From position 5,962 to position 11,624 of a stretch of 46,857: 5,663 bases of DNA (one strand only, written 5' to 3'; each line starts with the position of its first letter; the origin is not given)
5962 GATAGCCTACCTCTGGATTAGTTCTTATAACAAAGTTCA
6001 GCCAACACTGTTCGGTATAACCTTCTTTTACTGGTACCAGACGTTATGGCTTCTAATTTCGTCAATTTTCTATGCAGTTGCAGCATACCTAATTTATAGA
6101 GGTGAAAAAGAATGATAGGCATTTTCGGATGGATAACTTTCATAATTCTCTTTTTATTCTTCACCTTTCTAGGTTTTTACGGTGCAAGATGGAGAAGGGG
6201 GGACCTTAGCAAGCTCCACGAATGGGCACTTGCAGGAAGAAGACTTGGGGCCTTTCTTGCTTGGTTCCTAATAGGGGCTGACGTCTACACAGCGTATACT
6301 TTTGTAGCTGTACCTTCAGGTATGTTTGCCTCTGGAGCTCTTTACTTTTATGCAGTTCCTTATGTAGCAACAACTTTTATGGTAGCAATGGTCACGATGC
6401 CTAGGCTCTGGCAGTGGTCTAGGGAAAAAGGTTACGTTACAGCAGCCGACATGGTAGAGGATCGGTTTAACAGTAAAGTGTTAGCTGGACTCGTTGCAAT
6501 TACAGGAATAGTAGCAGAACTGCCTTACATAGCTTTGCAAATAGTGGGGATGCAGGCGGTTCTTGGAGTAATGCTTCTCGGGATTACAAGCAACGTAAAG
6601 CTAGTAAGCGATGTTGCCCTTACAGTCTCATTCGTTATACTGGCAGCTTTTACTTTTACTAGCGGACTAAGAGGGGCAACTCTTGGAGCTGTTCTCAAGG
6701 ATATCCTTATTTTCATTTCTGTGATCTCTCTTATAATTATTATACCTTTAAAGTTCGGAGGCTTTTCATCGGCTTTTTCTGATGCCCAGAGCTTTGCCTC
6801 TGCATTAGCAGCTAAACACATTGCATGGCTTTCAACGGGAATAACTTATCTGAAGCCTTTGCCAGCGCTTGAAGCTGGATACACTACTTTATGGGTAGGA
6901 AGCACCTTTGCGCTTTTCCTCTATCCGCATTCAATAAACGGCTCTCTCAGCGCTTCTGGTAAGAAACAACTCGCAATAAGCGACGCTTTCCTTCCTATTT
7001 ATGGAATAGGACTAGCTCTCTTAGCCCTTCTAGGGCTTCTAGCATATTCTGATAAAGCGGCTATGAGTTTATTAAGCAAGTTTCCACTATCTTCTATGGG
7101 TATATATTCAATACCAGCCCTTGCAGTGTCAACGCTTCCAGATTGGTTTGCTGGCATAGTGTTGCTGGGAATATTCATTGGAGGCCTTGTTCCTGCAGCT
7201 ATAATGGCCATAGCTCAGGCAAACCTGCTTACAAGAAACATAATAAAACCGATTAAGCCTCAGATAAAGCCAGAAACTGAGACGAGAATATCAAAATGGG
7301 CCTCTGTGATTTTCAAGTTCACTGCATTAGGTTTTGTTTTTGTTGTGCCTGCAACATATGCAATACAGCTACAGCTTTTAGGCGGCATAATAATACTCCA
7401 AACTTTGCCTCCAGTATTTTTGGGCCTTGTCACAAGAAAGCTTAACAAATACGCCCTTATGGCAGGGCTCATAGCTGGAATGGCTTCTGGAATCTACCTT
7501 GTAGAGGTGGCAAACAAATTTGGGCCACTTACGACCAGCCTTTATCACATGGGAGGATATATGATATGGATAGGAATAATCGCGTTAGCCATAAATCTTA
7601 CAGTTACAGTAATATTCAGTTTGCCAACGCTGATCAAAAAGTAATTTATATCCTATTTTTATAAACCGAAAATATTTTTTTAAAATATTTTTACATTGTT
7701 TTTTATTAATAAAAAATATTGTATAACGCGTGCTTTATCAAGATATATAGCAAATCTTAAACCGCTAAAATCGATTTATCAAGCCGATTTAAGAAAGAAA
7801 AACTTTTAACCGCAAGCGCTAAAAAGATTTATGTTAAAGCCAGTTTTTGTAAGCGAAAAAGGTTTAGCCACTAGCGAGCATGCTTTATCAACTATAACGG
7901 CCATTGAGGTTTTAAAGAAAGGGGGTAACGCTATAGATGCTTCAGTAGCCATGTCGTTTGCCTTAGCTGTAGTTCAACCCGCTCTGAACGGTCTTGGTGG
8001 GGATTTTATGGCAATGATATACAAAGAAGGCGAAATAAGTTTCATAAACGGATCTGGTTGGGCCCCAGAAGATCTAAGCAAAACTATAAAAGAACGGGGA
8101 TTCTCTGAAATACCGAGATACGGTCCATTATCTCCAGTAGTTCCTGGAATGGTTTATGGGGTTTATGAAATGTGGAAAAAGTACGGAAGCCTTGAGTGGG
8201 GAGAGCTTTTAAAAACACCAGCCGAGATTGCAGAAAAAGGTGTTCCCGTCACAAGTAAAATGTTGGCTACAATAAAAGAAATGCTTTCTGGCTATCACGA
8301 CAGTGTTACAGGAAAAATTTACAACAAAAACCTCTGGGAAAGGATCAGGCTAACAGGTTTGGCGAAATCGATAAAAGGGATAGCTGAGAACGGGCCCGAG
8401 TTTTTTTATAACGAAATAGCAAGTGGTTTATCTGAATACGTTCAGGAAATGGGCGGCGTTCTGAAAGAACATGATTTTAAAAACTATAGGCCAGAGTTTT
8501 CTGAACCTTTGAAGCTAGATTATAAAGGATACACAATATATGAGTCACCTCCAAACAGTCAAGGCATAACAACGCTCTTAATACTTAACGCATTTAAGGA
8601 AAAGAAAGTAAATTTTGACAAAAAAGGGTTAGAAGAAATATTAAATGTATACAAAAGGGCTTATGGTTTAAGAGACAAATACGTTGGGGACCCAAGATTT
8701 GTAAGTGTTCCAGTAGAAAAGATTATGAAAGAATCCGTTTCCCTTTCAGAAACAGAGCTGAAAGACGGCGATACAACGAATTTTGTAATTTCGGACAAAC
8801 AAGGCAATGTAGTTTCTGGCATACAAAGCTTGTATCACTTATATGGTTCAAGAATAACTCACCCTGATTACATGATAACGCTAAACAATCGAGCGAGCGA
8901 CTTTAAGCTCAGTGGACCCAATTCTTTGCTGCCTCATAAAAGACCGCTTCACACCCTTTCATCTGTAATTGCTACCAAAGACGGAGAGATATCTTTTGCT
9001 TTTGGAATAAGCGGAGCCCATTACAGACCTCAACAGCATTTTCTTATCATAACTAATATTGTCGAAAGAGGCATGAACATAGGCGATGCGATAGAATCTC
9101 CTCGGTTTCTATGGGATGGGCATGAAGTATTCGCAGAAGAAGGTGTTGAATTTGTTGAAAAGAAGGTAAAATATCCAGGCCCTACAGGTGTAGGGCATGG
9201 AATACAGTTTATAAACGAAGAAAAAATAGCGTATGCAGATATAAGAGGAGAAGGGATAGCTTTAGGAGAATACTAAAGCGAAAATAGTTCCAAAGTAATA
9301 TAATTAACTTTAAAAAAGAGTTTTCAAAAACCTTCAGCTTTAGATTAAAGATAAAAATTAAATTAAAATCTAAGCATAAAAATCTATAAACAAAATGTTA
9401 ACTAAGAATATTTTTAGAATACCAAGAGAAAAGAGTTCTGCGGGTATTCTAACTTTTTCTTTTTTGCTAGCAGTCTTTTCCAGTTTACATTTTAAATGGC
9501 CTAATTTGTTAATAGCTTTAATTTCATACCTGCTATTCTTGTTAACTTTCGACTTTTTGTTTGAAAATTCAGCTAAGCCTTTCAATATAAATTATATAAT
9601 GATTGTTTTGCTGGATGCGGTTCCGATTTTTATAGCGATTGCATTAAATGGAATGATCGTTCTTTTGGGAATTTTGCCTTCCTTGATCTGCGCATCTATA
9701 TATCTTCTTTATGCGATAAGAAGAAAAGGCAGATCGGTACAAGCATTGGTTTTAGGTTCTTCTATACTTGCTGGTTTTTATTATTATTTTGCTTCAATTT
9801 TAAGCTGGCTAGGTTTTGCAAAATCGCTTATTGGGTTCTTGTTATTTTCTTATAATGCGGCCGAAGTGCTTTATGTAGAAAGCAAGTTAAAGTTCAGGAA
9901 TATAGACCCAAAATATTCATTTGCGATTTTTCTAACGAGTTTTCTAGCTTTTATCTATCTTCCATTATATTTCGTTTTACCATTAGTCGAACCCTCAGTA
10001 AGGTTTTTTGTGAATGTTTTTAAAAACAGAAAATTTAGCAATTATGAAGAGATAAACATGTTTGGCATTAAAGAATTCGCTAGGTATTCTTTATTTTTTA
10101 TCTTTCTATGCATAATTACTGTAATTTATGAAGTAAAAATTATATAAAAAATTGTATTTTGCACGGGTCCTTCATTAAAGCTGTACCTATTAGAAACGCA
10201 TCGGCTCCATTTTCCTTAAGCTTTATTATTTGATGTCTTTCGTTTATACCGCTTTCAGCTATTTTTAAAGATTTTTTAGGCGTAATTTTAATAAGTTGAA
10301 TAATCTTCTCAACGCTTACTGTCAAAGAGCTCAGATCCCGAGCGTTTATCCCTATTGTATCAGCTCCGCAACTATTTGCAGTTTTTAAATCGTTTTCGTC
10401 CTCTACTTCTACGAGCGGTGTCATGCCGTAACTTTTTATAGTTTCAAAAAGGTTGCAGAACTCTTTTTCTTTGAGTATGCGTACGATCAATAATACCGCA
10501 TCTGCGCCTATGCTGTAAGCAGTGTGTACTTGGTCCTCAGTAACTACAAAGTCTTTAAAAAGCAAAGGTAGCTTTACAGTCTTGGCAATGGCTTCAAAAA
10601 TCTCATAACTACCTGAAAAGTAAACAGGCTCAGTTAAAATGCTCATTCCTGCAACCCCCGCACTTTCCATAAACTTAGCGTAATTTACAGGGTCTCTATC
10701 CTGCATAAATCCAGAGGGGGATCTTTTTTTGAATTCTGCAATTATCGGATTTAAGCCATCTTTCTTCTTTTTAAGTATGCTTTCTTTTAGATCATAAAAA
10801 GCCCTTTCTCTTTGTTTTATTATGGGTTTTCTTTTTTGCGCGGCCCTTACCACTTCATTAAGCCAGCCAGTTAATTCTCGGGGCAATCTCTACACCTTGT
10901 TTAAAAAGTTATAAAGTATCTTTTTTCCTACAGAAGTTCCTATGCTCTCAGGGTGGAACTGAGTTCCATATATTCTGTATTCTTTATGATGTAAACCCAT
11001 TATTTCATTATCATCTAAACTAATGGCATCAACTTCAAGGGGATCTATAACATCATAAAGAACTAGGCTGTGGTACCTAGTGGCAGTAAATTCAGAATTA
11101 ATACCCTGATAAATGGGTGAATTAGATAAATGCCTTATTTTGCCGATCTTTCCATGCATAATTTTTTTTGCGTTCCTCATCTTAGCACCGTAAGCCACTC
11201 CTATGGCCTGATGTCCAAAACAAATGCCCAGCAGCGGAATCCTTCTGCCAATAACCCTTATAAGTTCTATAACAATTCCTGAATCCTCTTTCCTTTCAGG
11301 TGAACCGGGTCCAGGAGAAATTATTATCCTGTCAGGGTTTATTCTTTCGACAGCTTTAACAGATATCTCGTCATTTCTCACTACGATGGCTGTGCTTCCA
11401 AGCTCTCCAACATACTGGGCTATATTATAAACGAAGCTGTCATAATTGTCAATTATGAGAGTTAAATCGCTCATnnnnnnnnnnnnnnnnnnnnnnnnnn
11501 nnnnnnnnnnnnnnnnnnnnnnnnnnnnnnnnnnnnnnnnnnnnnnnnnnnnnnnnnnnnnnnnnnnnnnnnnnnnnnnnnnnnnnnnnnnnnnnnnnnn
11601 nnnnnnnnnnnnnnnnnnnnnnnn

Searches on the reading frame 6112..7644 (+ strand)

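Call 8: search_protein_families(library=pfam, proteins=[window:6112-7644:+], max_evalue=0.001)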
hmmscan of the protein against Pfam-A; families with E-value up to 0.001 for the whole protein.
window:6112-7644:+ (510 aa): 1 family
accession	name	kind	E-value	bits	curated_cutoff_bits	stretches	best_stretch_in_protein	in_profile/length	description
PF00474.23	SSF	-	9.7e-15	54.8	22.8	1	40-456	3-406/406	Sodium:solute symporter family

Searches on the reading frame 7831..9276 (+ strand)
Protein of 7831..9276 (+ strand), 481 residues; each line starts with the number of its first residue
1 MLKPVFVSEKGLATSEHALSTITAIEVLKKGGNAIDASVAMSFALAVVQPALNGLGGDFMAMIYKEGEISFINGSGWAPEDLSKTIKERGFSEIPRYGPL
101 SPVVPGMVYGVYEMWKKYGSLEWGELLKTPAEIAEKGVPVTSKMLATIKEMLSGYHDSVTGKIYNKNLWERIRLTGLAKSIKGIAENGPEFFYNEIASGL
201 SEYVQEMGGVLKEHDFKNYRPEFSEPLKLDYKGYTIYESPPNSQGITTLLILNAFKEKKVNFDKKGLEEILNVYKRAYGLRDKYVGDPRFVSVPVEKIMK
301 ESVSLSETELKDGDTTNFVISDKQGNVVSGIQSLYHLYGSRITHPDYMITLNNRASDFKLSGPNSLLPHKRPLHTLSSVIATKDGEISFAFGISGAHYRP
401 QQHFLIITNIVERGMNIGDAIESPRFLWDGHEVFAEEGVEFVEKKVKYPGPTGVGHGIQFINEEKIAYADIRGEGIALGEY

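Call 8: search_protein_families(library=pfam, proteins=[window:7831-9276:+], max_evalue=0.001)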
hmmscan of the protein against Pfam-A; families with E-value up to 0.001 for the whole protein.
window:7831-9276:+ (481 aa): 1 family
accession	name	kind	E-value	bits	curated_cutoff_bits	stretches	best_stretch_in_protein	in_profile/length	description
PF01019.26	G_glu_transpept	-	3e-96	323.7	27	1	26-438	2-464/512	Gamma-glutamyltranspeptidase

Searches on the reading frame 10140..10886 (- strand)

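Call 8: search_protein_families(library=pfam, proteins=[window:10140-10886:-], max_evalue=0.001)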
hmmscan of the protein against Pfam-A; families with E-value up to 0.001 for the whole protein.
window:10140-10886:- (248 aa): 1 family
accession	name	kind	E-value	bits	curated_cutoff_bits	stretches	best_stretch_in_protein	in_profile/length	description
PF00218.27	IGPS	-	4.4e-66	223.1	27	1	25-241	29-245/254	Indole-3-glycerol phosphate synthase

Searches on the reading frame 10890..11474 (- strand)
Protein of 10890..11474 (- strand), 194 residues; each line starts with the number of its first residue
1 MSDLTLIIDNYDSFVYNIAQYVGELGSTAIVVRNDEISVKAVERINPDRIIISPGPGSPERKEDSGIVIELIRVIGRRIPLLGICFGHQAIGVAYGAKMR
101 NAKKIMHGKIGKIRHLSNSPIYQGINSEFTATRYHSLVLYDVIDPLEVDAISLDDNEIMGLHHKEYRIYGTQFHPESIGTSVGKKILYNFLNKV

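Call 9: search_protein_families(library=pfam, proteins=[window:10890-11474:-], max_evalue=0.001)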
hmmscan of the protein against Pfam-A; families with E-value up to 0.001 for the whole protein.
window:10890-11474:- (194 aa): 2 families
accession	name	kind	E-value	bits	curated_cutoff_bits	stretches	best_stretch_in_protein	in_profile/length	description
PF00117.34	GATase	-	5.3e-52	176.7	22.8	1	6-193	1-189/190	Glutamine amidotransferase class-I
PF07722.19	Peptidase_C26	-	1.1e-09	38.9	20.5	1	73-176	100-219/219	Peptidase C26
